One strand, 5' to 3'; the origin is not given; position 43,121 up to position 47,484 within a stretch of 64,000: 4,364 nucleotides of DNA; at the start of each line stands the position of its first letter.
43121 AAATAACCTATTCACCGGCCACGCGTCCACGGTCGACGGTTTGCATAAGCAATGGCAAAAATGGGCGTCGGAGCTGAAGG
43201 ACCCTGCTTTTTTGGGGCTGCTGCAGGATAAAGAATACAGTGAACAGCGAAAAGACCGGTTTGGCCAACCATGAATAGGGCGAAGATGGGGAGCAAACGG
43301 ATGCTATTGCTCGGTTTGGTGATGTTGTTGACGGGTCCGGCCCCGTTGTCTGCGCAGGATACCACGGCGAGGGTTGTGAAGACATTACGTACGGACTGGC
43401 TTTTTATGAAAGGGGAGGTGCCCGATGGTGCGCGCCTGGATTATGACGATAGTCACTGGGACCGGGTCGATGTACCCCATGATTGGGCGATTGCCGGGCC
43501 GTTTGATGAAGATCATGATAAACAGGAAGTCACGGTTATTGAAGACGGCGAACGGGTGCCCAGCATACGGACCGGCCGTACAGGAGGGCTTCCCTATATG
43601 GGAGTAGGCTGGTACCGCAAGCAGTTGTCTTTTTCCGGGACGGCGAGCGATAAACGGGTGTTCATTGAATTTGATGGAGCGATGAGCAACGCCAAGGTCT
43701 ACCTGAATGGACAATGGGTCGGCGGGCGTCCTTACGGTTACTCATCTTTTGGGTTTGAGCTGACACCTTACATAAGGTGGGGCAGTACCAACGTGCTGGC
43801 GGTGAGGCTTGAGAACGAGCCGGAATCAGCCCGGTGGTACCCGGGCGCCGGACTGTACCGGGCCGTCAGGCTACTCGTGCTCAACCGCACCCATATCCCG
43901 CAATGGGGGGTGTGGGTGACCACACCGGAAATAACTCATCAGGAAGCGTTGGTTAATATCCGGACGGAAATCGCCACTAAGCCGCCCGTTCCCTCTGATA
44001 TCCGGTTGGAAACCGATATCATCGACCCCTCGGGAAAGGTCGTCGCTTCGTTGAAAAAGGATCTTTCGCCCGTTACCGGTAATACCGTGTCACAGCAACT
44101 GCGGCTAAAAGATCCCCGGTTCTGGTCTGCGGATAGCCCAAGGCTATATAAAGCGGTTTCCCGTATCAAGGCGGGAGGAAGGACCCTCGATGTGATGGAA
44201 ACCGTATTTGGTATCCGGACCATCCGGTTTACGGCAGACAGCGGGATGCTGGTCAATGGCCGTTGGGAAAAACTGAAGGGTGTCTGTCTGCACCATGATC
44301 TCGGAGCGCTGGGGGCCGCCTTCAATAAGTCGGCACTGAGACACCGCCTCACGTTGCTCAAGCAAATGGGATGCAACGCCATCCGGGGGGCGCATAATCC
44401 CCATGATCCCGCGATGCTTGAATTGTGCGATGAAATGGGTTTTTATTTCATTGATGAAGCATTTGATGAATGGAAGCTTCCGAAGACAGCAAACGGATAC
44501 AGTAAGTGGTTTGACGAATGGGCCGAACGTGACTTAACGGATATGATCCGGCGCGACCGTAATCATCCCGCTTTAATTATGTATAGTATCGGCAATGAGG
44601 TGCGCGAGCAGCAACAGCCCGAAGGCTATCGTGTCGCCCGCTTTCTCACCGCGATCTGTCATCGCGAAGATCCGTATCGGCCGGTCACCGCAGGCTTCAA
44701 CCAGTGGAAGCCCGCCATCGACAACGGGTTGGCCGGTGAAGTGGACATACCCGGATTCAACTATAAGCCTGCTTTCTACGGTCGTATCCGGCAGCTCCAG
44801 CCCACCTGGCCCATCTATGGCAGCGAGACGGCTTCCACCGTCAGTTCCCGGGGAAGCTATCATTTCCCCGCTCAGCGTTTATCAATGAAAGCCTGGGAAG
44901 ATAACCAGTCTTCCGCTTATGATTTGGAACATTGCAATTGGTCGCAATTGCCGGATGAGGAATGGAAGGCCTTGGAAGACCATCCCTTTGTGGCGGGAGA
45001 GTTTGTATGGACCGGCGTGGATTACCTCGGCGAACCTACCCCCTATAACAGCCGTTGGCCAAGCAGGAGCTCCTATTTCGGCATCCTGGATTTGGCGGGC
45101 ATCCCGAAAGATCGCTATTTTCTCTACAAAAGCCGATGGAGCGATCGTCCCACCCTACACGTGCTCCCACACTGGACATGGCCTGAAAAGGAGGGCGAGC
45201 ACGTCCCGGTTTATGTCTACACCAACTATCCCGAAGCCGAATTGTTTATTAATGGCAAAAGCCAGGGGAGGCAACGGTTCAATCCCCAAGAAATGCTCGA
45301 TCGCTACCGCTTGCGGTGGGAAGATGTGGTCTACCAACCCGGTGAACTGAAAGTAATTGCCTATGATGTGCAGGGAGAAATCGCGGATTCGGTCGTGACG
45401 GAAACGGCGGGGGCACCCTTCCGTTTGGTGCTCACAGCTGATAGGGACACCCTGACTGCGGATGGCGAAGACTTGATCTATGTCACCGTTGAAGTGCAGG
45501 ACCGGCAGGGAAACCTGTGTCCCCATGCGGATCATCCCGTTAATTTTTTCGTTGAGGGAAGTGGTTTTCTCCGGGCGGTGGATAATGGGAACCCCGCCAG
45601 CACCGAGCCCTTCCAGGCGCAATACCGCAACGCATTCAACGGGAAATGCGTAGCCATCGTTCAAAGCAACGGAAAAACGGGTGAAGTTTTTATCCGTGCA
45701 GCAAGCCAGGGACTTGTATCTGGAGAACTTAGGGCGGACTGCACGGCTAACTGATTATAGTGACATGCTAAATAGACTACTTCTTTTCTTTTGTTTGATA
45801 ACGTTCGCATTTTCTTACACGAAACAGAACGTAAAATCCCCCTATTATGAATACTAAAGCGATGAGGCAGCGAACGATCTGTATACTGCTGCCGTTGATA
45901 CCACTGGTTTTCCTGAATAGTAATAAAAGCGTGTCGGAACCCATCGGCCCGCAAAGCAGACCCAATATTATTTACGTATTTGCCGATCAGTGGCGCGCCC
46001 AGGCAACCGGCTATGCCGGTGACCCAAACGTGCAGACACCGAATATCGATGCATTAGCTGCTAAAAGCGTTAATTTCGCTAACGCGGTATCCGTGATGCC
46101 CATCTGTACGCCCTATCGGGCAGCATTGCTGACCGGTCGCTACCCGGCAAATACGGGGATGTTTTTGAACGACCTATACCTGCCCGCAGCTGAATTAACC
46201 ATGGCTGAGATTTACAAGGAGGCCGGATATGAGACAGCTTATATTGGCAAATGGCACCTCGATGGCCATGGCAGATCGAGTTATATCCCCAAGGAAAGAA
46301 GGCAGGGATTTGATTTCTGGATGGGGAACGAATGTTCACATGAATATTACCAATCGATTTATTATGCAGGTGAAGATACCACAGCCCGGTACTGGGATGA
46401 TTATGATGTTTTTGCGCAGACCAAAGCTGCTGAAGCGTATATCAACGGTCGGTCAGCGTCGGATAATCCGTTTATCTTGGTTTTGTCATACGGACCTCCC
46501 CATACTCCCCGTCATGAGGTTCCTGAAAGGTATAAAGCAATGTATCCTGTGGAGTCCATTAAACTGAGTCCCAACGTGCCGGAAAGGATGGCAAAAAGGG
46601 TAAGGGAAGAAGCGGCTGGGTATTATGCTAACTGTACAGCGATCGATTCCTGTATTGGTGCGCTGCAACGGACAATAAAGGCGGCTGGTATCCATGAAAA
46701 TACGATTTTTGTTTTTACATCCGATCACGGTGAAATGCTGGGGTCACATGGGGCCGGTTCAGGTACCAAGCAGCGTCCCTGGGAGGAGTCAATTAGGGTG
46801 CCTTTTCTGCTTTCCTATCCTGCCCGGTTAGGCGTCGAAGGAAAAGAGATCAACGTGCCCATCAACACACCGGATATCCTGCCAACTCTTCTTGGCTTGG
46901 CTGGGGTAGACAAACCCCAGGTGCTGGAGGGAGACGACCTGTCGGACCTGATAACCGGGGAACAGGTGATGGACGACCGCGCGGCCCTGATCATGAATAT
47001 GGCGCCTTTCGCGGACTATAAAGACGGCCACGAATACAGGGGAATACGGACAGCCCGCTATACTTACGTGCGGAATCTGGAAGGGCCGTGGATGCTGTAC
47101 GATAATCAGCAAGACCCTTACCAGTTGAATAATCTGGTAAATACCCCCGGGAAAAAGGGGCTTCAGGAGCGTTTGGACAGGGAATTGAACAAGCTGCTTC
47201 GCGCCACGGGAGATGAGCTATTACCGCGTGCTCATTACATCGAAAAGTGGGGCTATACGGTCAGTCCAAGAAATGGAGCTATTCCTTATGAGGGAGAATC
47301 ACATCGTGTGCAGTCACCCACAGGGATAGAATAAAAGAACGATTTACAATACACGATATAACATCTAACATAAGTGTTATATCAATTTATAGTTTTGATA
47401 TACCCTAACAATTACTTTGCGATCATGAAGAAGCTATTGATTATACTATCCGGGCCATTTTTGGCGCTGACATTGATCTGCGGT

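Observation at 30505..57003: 26-kb sulfatase-rich polysaccharide utilization locus (sulfated-glycan PUL)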

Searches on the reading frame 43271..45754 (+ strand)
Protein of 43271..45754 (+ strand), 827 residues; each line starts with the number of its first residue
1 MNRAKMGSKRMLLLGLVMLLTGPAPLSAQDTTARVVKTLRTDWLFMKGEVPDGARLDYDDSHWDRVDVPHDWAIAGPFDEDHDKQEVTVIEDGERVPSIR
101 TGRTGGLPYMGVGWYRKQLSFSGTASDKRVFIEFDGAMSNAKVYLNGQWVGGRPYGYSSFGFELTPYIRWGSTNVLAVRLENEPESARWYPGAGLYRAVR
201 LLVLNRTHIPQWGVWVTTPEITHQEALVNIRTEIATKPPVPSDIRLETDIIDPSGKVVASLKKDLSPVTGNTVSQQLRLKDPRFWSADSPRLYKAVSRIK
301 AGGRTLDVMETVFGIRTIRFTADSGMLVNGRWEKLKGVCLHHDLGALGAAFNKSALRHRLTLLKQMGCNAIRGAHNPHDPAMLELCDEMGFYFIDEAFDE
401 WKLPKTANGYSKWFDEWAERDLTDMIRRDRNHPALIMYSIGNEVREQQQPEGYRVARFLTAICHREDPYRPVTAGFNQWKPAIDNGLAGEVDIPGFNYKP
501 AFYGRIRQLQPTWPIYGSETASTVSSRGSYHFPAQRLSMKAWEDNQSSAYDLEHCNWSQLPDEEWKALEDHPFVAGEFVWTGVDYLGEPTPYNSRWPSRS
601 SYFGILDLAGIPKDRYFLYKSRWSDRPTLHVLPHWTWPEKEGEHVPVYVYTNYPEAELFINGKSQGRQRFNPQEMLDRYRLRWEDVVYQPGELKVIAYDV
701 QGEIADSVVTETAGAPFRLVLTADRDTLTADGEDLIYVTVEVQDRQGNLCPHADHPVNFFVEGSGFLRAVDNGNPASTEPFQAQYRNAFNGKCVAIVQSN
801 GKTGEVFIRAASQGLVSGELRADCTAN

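Call 3: search_protein_families(library=pfam, proteins=[window:43271-45754:+])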
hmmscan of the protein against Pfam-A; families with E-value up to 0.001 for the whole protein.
window:43271-45754:+ (827 aa): 9 families
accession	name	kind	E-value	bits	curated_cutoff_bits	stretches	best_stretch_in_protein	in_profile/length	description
PF18565.7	Glyco_hydro2_C5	-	1.7e-35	121.4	32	1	719-820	1-102/103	Glycoside hydrolase family 2 C-terminal domain 5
PF02836.23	Glyco_hydro_2_C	-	9.5e-26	91.1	21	1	323-484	5-170/302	Glycosyl hydrolases family 2, TIM barrel domain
PF16355.11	DUF4982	-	4.8e-23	81.3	23.9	1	642-703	1-58/61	Domain of unknown function (DUF4982)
PF02837.24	Glyco_hydro_2_N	-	7e-16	59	28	1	38-202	3-166/169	Glycosyl hydrolases family 2, sugar binding domain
PF00703.27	Glyco_hydro_2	-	2e-15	57.9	23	1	214-316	6-109/109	Glycosyl hydrolases family 2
PF22820.2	TcaA_3rd_4th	-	3e-06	27.5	27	1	647-667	5-25/73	TcaA protein 3rd/4th domain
PF02369.22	Big_1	-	0.00012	22.5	34.9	1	719-767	2-49/93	Bacterial Ig-like domain (group 1)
PF09134.16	Invasin_D3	-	0.00022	22.1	33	0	721-814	7-84/98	Invasin, domain 3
PF22666.2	Glyco_hydro_2_N2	-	0.00036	21.1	27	1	114-187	51-124/167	Glycosyl hydrolase 2 galactose-binding domain-like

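Call 13: search_solved_structures(query=window:43271-45754:+, max_evalue=1e-20)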
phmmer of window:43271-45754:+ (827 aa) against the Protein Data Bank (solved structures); distinct sequences matched with E-value up to 1e-20: 90 (the best 60 are shown).
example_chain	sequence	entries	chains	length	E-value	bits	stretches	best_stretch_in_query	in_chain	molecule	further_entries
5t98_A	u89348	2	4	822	6.3e-226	756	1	39-818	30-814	Glycoside Hydrolase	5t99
9bey_A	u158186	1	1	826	3.4e-216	723.8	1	39-819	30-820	GH2 beta-galactosidase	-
7cwd_A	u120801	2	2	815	2.1e-180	605.3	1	52-825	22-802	beta-glalactosidase | beta-galactosidase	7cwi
4ypj_A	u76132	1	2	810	2.9e-177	594.9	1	42-818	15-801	Beta galactosidase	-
8q2h_A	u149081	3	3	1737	2.2e-176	592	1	42-818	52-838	beta-galactosidase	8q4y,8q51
3gm8_A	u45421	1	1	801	1.9e-149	502.9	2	42-535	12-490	Glycoside hydrolase family 2, candidate beta-glycosidase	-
6qub_A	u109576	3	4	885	1.1e-143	483.9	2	30-670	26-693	Beta-galactosidase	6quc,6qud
6qub_B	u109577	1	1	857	2.1e-143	483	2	39-670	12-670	Beta-galactosidase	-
7nit_A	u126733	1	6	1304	9.1e-143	480.8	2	30-670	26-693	Beta-galactosidase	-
5dmy_A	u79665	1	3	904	2.9e-141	475.9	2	29-670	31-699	Beta-galactosidase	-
6b6l_A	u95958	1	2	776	6.1e-141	474.8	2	41-522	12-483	Glycosyl hydrolase family 2, sugar binding domain protein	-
7rsk_A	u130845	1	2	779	6.3e-141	474.7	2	41-522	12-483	Glycosyl hydrolase family 2, sugar binding domain protein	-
4cu6_A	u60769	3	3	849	2.9e-139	469.2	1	42-819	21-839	BETA-GALACTOSIDASE | GLYCOSIDE HYDROLASE 2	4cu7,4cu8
4cuc_A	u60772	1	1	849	7e-139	468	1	42-819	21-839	BETA-GALACTOSIDASE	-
5t9a_A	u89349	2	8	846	8.9e-120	404.8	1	43-445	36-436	Glycoside Hydrolase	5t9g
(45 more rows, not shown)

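Call 37: search_protein_families(library=ncbifam, proteins=[window:43271-45754:+], max_evalue=0.00001)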
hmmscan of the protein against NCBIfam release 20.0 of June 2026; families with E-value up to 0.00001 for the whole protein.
window:43271-45754:+ (827 aa): 11 families
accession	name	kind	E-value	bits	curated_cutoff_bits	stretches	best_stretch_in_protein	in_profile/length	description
NF041463.1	GalB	equivalog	1.9e-281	935.9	900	1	55-815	92-869/869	beta-galactosidase GalB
NF041462.1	GalA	equivalog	1.7e-222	740.7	900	1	37-820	20-761/763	beta-galactosidase GalA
NF050095.1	BetGlucuronLacZ4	equivalog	6.2e-70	236.1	950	1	110-698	59-653/666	beta-glucuronidase LacZ4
NF052611.1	beta_gal_Bga2A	equivalog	1.9e-53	181.8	999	1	50-472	56-480/1007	beta-galactosidase, LacZ type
NF007666.0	PRK10340.1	equivalog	1.5e-46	158.8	1284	1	38-444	43-450/1030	beta-galactosidase subunit alpha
NF007538.0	PRK10150.1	equivalog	1.8e-39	135.6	544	2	191-474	169-450/607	beta-glucuronidase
NF007074.0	PRK09525.1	subfamily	9.4e-39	132.9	1221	1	34-472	50-485/1027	beta-galactosidase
NF049877.1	GlucurArabfur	equivalog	8.4e-38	129.6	1800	1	31-444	364-770/1400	beta-d-glucuronidase/beta-L-arabinofuranosidase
NF041100.1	betagal_LacZ_Ttogales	equivalog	1.2e-35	122.6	2000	1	57-446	63-445/1090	beta-galactosidase LacZ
NF049891.1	Bet1-4galacdseBT4156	equivalog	1.5e-32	112.4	1700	1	106-444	72-408/946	exo-beta-1,4-galactosidase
NF049890.1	Bet1-4galacdseBT4151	equivalog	9.2e-20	70.2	1500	1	109-448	105-454/952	exo-beta-1,4-galactosidase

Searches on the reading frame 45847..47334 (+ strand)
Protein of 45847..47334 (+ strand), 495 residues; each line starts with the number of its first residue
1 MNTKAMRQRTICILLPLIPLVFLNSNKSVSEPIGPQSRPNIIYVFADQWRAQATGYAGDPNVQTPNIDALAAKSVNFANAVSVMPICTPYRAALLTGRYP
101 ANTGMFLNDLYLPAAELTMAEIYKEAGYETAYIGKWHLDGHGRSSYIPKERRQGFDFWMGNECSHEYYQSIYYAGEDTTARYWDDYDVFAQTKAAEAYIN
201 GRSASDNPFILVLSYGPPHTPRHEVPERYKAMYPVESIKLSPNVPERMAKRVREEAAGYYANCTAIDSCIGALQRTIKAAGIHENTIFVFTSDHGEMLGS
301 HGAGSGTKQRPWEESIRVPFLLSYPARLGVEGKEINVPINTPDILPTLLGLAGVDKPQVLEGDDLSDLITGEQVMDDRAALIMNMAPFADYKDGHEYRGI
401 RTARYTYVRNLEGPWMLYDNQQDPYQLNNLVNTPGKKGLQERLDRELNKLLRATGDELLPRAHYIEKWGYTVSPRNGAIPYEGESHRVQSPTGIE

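Call 3: search_protein_families(library=pfam, proteins=[window:45847-47334:+])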
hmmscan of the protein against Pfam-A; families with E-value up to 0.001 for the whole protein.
window:45847-47334:+ (495 aa): 3 families
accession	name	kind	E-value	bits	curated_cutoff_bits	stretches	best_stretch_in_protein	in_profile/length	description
PF00884.28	Sulfatase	-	4.3e-54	184.3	25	1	39-354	1-301/301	Sulfatase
PF16347.10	SGSH_C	-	2.4e-21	77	29.3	1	312-450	12-151/154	N-sulphoglucosamine sulphohydrolase, C-terminal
PF01663.27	Phosphodiest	-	7.8e-13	49.2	23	1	63-295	19-220/342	Type I phosphodiesterase / nucleotide pyrophosphatase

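Call 17: search_solved_structures(query=window:45847-47334:+, max_evalue=1e-30)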
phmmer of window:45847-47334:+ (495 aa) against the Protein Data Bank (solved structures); distinct sequences matched with E-value up to 1e-30: 26.
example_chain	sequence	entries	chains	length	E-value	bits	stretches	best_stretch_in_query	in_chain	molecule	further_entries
2qzu_A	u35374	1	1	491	1.1e-62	215.4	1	35-462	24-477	Putative sulfatase yidJ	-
8di0_A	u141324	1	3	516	2e-54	188.1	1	37-454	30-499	Arylsulfatase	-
6s21_A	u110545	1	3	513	6.7e-53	183.1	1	36-456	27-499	Endo-4-O-sulfatase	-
6j66_A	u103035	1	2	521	1.3e-52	182.2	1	35-460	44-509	Chondroitin sulfate/dermatan sulfate 4-O-endosulfatase protein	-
7oz8_AAA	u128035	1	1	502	8.5e-44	153.1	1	34-460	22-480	Choline-sulfatase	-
9ihk_D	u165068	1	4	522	1.8e-42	148.7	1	60-452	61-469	Sulfatase_S1_30A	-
7p24_AAA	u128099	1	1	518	1e-39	139.6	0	259-456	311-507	Mucin-desulfating sulfatase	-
9s03_A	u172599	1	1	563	2.4e-38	135.1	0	258-440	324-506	Putative sulfatase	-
5g2v_A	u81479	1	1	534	5.9e-38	133.8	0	256-452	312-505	N-ACETYLGLUCOSAMINE-6-SULFATASE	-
6ust_A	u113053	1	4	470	2.7e-35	125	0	111-432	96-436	N-acetylgalactosamine 6-sulfate sulfatase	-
7stt_A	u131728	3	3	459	6.6e-35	123.7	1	37-449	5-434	N-acetylgalactosamine-6-sulfatase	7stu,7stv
9s8y_A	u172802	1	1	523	7.8e-35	123.5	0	260-451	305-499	Sulfatase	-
7ebp_A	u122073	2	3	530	1.7e-34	122.4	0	260-451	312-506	Sulfatase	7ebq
9hh3_A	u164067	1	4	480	1.8e-34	122.3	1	36-445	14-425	Sulfatase, family S1-19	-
6pt4_B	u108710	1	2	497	6.9e-34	120.4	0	37-244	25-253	exo-2S-iota carrageenan S1 sulfatase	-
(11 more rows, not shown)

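Call 37: search_protein_families(library=ncbifam, proteins=[window:45847-47334:+], max_evalue=0.00001)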
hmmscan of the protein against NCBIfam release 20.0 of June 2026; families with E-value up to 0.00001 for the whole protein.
window:45847-47334:+ (495 aa): 4 families
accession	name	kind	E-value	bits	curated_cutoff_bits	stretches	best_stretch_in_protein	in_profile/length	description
NF010322.0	PRK13759.1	equivalog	3.5e-64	217.1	481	2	250-457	261-463/486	arylsulfatase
TIGR03417.1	chol_sulfatase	equivalog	3.9e-52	177.8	433.45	2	249-446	245-435/500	choline-sulfatase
NF045661.1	HdlasePehA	equivalog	8e-41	140.2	900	2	250-439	275-473/506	phosphoric/sulfuric ester hydrolase PehA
NF052527.1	Mn_arylsulf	exception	5.3e-34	117.9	850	2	38-138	1-103/479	manganese-dependent arylsulfatase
